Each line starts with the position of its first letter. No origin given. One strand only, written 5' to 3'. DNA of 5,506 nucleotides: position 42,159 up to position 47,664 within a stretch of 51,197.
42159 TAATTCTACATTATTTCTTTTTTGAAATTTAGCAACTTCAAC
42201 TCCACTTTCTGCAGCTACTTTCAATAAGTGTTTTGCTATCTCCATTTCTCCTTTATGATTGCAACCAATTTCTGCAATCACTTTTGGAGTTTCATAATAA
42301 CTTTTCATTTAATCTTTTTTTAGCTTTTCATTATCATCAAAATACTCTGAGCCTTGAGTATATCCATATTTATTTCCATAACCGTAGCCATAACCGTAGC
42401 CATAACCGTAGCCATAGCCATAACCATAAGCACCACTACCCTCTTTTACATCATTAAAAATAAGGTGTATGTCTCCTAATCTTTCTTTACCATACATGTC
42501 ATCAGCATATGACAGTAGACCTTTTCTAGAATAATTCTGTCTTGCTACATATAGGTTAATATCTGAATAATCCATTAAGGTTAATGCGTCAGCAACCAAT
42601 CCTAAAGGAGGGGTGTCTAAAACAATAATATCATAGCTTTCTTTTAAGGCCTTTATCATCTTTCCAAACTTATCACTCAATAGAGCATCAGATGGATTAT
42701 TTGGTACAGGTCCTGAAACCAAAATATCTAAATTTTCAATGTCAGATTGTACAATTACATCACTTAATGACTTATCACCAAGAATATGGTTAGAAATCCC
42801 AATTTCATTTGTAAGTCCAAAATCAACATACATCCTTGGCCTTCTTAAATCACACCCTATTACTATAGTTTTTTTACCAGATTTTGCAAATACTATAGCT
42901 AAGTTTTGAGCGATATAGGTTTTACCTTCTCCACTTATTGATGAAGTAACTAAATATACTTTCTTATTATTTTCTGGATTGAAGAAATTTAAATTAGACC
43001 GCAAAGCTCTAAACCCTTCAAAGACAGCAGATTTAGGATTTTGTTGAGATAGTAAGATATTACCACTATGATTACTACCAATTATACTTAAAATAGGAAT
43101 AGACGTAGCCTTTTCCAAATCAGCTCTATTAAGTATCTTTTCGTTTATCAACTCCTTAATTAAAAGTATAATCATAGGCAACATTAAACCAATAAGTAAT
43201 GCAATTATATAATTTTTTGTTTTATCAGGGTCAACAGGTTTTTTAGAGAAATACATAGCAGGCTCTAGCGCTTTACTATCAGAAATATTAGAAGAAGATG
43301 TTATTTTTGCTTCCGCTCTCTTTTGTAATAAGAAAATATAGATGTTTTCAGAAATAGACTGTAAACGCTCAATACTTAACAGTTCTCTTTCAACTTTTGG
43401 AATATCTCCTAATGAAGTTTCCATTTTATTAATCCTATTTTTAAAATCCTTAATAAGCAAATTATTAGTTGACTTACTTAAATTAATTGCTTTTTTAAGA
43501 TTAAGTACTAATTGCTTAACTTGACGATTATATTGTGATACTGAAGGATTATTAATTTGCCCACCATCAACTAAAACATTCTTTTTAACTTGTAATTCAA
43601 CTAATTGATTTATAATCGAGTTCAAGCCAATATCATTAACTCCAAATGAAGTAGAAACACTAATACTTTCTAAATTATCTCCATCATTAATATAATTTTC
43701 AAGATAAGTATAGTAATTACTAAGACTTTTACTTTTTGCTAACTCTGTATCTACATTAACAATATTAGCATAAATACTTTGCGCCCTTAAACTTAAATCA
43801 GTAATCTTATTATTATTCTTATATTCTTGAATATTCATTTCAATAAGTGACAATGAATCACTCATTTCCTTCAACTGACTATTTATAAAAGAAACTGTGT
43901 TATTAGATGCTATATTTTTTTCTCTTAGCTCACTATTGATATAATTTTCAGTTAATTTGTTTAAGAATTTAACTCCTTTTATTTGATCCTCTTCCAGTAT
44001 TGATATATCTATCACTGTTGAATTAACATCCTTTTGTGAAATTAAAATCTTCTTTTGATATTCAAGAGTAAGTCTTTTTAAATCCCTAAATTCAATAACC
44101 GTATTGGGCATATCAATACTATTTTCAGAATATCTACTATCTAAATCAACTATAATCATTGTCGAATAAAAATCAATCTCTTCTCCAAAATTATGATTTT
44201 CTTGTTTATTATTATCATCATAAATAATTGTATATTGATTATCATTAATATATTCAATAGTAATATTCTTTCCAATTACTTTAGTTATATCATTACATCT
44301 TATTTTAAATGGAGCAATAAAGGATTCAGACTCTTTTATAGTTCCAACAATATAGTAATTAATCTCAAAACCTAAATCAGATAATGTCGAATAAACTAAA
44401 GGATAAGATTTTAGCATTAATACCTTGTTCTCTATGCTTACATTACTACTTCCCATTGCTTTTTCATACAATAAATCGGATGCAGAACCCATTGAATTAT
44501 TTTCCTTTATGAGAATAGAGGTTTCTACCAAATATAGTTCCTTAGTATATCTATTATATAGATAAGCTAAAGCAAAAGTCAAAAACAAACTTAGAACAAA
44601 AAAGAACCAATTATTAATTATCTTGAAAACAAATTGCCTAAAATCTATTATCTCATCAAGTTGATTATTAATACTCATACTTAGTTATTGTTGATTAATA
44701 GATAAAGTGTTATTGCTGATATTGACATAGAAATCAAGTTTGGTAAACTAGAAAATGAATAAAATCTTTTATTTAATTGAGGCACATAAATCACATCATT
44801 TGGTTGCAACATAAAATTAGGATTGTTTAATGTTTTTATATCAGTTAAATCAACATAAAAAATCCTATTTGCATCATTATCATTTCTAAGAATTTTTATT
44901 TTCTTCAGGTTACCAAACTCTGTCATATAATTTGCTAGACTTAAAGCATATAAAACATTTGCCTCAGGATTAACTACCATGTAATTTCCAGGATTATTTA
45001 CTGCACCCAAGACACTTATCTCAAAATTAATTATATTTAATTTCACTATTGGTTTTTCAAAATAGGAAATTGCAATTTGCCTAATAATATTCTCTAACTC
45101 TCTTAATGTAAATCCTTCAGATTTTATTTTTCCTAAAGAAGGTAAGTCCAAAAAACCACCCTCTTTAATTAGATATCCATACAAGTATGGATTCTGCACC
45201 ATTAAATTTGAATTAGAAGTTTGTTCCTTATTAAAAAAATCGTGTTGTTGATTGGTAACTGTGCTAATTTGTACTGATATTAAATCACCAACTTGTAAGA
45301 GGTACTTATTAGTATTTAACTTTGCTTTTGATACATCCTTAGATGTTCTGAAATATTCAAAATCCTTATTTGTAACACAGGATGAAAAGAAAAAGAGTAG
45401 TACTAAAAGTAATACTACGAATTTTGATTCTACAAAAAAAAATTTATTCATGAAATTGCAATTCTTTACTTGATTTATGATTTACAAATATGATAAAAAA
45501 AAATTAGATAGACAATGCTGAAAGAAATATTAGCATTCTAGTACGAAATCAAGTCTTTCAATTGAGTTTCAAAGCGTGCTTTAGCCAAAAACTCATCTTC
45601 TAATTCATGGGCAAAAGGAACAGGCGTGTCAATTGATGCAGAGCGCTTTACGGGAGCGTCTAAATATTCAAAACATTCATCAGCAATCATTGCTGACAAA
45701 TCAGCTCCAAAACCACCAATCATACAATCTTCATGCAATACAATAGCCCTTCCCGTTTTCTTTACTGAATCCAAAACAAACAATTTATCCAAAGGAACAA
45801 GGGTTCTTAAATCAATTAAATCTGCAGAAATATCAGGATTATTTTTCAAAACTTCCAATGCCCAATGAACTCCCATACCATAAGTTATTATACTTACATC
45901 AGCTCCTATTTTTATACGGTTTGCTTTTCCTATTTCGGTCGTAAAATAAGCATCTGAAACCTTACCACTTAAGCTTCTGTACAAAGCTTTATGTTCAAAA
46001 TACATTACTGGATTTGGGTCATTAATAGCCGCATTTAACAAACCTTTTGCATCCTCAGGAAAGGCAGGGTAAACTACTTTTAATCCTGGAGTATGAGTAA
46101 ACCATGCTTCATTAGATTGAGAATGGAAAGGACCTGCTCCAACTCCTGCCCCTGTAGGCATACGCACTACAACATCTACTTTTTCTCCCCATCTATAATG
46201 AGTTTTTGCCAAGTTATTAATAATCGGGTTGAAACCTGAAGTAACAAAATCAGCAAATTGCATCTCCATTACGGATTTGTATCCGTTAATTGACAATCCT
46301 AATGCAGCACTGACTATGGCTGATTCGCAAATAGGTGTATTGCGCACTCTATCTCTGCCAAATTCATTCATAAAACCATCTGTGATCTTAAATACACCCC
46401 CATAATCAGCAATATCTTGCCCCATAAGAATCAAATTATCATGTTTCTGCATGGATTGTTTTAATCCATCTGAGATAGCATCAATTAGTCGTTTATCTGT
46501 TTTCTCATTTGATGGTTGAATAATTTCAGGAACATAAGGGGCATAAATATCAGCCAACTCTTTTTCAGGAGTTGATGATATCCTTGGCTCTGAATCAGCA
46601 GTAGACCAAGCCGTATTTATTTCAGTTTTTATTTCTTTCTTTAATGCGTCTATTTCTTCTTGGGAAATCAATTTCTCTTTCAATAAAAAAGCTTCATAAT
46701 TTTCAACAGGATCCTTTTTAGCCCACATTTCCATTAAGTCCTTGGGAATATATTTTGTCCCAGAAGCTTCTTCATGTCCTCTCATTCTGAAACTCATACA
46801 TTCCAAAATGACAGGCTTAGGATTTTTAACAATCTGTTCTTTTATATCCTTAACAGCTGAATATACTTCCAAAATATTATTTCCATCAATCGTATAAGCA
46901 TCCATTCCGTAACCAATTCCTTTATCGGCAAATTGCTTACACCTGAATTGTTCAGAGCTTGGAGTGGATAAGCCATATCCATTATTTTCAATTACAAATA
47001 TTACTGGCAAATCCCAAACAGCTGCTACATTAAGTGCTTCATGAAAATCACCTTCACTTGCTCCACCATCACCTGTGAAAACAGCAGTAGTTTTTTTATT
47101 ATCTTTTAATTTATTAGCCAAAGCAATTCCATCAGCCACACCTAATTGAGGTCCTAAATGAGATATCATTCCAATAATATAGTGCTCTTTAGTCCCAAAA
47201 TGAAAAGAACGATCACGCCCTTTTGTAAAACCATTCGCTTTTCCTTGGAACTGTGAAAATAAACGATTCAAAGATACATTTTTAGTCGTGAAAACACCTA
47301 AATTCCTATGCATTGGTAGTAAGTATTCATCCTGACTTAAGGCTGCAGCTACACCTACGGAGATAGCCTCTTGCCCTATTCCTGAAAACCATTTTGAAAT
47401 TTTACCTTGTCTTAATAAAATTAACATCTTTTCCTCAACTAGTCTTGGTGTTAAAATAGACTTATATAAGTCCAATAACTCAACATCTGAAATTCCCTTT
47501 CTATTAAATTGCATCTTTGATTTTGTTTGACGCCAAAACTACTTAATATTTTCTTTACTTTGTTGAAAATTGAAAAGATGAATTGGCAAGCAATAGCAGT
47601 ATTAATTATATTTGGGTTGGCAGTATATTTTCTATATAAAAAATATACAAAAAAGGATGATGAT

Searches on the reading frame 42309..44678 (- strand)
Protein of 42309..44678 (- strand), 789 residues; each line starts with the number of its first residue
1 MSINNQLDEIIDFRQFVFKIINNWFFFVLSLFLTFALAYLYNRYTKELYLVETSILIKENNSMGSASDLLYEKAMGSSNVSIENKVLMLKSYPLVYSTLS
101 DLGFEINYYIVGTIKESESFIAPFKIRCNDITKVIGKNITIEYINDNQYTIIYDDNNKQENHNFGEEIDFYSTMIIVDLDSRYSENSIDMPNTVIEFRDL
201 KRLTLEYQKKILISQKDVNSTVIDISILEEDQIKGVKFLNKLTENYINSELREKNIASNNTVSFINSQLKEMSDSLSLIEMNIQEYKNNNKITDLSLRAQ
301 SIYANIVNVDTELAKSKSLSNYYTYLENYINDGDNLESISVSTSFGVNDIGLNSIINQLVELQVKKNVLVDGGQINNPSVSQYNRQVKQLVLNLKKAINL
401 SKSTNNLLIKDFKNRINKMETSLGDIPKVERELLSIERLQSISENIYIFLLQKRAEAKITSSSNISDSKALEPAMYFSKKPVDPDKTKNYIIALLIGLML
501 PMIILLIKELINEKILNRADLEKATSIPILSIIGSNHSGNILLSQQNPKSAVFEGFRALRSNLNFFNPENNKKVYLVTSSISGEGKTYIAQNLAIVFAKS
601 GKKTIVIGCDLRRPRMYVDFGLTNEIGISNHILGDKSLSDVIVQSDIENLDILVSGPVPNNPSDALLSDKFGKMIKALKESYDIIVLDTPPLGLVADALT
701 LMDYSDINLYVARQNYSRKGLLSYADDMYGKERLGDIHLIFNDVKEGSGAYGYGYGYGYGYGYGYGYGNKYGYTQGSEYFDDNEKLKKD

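Call 60: search_protein_families(library=pfam, proteins=[window:42309-44678:-], max_evalue=0.00001)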
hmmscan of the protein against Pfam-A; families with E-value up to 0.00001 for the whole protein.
window:42309-44678:- (789 aa): 2 families
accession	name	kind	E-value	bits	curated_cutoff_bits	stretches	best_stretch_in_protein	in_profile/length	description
PF13614.12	AAA_31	-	1.2e-11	45.3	27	1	582-721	11-157/177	AAA domain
PF13807.11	GNVR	-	4.2e-07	30.2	27.7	1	429-509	2-81/82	G-rich domain on putative tyrosine kinase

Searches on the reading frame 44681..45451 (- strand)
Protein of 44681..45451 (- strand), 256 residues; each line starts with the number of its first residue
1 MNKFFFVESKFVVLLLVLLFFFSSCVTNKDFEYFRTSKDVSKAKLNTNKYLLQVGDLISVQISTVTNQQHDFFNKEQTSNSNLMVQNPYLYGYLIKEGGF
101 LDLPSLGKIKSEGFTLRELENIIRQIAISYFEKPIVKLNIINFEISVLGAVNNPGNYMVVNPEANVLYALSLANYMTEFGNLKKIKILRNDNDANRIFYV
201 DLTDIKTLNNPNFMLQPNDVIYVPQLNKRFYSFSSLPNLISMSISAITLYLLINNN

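Call 60: search_protein_families(library=pfam, proteins=[window:44681-45451:-], max_evalue=0.00001)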
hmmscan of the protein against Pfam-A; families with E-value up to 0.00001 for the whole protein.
window:44681-45451:- (256 aa): 2 families
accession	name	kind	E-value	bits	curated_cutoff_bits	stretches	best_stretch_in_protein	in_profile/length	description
PF02563.21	Poly_export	-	1.4e-10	41.7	28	1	47-140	4-76/77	Polysaccharide biosynthesis/export protein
PF22461.2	SLBB_2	-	1.2e-07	32.1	27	1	145-223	3-79/79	SLBB domain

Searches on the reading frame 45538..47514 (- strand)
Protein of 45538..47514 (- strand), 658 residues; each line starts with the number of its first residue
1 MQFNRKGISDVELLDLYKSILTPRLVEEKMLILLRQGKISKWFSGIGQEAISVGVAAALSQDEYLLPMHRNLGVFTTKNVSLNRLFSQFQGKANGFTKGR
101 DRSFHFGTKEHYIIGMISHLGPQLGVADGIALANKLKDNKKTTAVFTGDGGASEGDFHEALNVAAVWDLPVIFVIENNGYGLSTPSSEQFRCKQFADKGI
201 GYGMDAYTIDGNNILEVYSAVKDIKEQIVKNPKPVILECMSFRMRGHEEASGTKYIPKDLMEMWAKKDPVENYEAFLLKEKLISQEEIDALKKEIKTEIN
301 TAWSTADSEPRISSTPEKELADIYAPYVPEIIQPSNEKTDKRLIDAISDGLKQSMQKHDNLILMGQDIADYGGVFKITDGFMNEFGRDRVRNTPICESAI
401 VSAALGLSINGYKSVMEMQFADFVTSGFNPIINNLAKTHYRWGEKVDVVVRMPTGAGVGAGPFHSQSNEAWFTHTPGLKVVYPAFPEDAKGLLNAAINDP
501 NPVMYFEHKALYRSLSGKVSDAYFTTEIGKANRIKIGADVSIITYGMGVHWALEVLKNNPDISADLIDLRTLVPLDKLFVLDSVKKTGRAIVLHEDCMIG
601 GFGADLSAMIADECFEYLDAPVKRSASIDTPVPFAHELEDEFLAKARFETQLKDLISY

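Call 60: search_protein_families(library=pfam, proteins=[window:45538-47514:-], max_evalue=0.00001)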
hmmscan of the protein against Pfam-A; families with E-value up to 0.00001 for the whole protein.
window:45538-47514:- (658 aa): 3 families
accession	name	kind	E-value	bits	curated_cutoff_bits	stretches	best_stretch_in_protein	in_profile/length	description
PF00676.26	E1_dh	-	3.1e-74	250.1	22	1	21-311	5-296/300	Dehydrogenase E1 component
PF02779.29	Transket_pyr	-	2.7e-34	118.7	27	1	345-513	7-173/174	Transketolase, pyrimidine binding domain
PF02780.25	Transketolase_C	-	9.7e-30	103.5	25.9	1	529-645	1-120/124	Transketolase, C-terminal domain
